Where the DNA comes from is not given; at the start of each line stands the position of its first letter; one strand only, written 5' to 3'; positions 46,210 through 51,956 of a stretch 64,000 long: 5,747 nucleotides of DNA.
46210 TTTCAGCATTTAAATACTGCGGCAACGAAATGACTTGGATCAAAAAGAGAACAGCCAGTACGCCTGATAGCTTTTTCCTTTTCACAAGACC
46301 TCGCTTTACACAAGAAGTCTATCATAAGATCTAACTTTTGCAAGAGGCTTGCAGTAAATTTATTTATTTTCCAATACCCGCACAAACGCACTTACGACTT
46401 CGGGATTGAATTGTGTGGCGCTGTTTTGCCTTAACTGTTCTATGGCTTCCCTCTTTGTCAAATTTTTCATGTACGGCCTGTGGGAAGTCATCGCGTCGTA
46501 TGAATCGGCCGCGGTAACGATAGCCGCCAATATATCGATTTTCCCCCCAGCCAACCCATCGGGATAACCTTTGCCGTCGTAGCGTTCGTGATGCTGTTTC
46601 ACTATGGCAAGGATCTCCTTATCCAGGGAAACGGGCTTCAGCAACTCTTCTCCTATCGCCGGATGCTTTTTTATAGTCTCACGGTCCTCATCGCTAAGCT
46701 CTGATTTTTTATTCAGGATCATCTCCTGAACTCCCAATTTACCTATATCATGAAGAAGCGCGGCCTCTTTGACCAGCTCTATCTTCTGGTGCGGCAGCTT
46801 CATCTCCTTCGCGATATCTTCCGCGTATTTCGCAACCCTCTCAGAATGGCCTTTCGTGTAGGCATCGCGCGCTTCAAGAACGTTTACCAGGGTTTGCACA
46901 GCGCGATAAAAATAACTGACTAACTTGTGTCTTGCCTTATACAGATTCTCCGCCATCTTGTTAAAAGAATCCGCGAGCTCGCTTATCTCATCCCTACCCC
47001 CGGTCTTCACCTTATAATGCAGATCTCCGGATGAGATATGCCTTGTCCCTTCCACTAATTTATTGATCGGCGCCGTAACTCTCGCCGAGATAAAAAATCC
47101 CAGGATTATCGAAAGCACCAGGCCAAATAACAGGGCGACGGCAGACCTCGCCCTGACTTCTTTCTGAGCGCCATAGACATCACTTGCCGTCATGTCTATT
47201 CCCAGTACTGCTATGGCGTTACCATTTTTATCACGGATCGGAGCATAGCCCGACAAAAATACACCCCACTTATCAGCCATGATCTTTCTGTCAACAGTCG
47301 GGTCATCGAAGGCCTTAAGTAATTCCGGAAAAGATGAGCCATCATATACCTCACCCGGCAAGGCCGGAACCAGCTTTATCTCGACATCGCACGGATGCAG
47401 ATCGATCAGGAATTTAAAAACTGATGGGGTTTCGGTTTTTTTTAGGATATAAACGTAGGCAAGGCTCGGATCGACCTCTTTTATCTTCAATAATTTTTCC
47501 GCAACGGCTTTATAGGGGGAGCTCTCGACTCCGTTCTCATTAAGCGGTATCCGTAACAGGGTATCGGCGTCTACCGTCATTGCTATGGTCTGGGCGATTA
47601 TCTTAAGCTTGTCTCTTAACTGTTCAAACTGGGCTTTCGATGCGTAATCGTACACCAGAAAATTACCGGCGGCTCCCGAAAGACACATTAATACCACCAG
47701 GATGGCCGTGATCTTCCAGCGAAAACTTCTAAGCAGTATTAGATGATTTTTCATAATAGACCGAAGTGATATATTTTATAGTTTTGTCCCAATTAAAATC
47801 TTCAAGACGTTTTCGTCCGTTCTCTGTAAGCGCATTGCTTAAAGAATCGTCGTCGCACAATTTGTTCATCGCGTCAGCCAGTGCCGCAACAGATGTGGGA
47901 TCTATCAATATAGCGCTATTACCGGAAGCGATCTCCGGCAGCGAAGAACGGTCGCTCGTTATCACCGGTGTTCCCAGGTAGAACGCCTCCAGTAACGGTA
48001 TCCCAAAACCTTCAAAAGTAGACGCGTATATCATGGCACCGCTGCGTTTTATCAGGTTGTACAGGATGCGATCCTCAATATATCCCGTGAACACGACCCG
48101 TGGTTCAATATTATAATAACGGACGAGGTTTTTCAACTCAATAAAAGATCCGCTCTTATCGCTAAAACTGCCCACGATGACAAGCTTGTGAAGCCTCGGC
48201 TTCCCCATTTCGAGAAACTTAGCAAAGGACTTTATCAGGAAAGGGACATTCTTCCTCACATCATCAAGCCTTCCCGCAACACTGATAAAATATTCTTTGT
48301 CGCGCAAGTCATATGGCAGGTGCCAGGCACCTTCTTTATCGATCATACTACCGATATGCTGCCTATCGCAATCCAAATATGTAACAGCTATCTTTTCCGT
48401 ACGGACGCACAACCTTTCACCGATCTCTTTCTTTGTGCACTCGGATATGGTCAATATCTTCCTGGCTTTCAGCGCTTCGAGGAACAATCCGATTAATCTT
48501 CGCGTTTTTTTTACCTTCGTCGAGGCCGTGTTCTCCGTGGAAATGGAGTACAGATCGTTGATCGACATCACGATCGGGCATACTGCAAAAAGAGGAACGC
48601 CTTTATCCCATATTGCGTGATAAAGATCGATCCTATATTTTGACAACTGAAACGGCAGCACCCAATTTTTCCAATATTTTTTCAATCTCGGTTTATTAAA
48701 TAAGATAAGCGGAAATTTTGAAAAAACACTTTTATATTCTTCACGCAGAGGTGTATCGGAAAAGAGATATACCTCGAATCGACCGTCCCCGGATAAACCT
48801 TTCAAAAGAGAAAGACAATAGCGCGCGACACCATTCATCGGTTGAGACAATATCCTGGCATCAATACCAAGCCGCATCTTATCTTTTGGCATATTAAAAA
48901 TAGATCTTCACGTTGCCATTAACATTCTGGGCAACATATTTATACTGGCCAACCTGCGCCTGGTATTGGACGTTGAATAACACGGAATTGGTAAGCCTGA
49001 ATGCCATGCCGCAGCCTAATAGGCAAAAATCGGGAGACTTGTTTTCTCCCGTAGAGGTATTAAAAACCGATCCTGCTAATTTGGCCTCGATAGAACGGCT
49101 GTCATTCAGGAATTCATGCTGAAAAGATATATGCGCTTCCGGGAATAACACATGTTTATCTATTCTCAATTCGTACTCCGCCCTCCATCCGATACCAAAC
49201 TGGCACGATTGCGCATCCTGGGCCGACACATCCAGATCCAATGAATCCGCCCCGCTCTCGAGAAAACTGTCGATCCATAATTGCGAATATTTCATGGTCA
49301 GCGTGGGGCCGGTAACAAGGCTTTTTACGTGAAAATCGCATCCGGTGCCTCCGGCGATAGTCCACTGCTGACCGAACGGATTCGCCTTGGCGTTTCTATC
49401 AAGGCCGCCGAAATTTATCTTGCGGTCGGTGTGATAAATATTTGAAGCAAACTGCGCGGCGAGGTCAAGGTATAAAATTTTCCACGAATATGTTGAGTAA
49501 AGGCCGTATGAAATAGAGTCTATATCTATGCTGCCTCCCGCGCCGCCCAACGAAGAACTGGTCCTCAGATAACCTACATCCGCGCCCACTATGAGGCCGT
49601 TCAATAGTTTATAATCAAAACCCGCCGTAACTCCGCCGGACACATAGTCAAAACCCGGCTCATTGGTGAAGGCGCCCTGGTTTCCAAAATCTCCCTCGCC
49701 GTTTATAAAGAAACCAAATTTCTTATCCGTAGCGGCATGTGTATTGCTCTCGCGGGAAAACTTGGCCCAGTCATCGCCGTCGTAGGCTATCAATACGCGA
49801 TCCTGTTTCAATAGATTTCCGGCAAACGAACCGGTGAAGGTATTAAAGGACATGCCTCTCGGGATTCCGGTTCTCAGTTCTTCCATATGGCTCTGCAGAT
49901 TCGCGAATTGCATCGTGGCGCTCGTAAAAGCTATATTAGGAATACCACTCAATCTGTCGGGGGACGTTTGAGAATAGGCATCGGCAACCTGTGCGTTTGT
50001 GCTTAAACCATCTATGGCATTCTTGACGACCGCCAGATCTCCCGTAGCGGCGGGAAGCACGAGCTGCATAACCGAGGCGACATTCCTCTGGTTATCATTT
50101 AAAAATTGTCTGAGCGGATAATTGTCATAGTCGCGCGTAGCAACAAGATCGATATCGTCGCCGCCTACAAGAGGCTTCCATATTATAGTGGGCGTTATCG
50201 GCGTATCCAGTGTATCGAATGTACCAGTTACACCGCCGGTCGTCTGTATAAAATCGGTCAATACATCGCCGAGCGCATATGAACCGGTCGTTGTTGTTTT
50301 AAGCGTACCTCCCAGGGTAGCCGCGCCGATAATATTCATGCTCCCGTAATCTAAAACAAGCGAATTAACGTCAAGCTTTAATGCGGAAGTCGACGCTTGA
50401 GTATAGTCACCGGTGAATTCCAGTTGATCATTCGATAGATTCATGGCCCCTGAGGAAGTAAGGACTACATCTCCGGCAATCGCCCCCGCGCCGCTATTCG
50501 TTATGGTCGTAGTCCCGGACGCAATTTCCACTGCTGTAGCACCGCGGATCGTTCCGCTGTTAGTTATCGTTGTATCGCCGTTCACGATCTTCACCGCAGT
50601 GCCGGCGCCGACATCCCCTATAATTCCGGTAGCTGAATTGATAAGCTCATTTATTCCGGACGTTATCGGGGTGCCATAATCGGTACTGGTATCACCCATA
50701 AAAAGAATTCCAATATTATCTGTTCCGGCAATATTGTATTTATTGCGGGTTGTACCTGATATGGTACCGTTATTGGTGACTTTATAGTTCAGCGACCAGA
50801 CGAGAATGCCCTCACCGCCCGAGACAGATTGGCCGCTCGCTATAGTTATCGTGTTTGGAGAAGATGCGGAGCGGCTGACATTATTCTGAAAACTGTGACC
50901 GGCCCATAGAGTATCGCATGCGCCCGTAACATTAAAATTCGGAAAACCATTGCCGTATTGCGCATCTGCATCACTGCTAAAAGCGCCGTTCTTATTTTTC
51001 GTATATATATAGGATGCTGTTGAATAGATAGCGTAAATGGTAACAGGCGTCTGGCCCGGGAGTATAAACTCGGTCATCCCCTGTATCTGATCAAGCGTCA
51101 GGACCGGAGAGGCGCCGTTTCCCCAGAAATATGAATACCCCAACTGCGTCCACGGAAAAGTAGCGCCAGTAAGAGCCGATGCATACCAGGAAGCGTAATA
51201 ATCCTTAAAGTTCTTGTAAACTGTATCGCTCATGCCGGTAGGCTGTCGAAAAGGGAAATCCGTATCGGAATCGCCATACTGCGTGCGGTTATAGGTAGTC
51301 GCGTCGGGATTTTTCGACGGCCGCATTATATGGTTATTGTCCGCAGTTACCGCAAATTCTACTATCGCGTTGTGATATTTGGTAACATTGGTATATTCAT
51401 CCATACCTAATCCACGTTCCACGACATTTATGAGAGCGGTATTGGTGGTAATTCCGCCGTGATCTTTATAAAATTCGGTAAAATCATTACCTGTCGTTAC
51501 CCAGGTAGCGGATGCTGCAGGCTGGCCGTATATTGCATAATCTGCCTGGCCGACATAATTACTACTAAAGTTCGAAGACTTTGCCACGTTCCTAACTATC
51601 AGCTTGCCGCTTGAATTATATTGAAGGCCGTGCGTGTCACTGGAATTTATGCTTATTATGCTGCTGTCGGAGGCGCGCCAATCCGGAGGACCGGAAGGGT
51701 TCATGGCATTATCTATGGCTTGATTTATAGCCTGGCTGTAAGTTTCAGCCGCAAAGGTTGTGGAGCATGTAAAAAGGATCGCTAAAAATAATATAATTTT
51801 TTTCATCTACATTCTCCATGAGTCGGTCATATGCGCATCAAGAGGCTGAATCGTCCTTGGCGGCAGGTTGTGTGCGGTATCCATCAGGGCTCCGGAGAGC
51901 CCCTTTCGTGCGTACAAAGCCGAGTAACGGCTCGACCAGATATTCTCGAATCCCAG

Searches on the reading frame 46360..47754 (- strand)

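Call 75: search_protein_families(library=pfam, proteins=[window:46360-47754:-], max_evalue=0.00001)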
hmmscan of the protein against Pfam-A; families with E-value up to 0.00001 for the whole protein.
window:46360-47754:- (464 aa): 4 families
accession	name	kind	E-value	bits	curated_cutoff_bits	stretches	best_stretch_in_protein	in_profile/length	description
PF13487.12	HD_5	-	9.9e-36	123.5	27.2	1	288-453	2-170/170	HD domain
PF01966.28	HD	-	2e-22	80.1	22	1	302-422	3-116/116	HD domain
PF00672.30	HAMP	-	1.2e-15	58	25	1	221-271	1-51/53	HAMP domain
PF08668.18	HDOD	-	2.1e-06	27.8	22.9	1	302-390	97-195/196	HDOD domain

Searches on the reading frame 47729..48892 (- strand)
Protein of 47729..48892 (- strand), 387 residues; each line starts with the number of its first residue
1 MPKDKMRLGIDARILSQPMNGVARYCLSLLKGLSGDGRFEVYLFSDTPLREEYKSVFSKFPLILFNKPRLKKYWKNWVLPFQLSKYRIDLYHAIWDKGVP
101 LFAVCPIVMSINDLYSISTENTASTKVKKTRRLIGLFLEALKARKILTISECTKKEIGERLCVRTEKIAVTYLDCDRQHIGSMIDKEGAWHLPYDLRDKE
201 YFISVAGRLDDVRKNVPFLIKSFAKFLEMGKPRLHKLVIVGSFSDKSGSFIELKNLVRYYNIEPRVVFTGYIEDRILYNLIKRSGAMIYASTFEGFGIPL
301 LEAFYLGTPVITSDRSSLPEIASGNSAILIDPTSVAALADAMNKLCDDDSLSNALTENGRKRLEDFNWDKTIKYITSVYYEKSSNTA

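Call 75: search_protein_families(library=pfam, proteins=[window:47729-48892:-], max_evalue=0.00001)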
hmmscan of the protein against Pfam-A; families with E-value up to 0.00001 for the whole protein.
window:47729-48892:- (387 aa): 4 families
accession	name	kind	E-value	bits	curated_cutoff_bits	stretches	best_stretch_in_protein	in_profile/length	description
PF00534.26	Glycos_transf_1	-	1.2e-31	110.1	26.4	1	196-362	11-172/172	Glycosyl transferases group 1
PF13692.12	Glyco_trans_1_4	-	5.9e-25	88.6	27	1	203-348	4-142/142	Glycosyl transferases group 1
PF13439.12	Glyco_transf_4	-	4e-09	37.2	28.5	1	20-172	2-163/170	Glycosyltransferase Family 4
PF20706.3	GT4-conflict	-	6e-08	32.5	26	1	197-321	194-319/385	Family 4 Glycosyltransferase in conflict systems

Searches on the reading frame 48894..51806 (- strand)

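Call 75: search_protein_families(library=pfam, proteins=[window:48894-51806:-], max_evalue=0.00001)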
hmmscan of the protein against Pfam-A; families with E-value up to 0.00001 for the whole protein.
window:48894-51806:- (970 aa): 1 family
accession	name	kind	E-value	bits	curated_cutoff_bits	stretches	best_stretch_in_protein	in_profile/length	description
PF03797.25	Autotransporter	-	2.2e-52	178.8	26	1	699-949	1-255/255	Autotransporter beta-domain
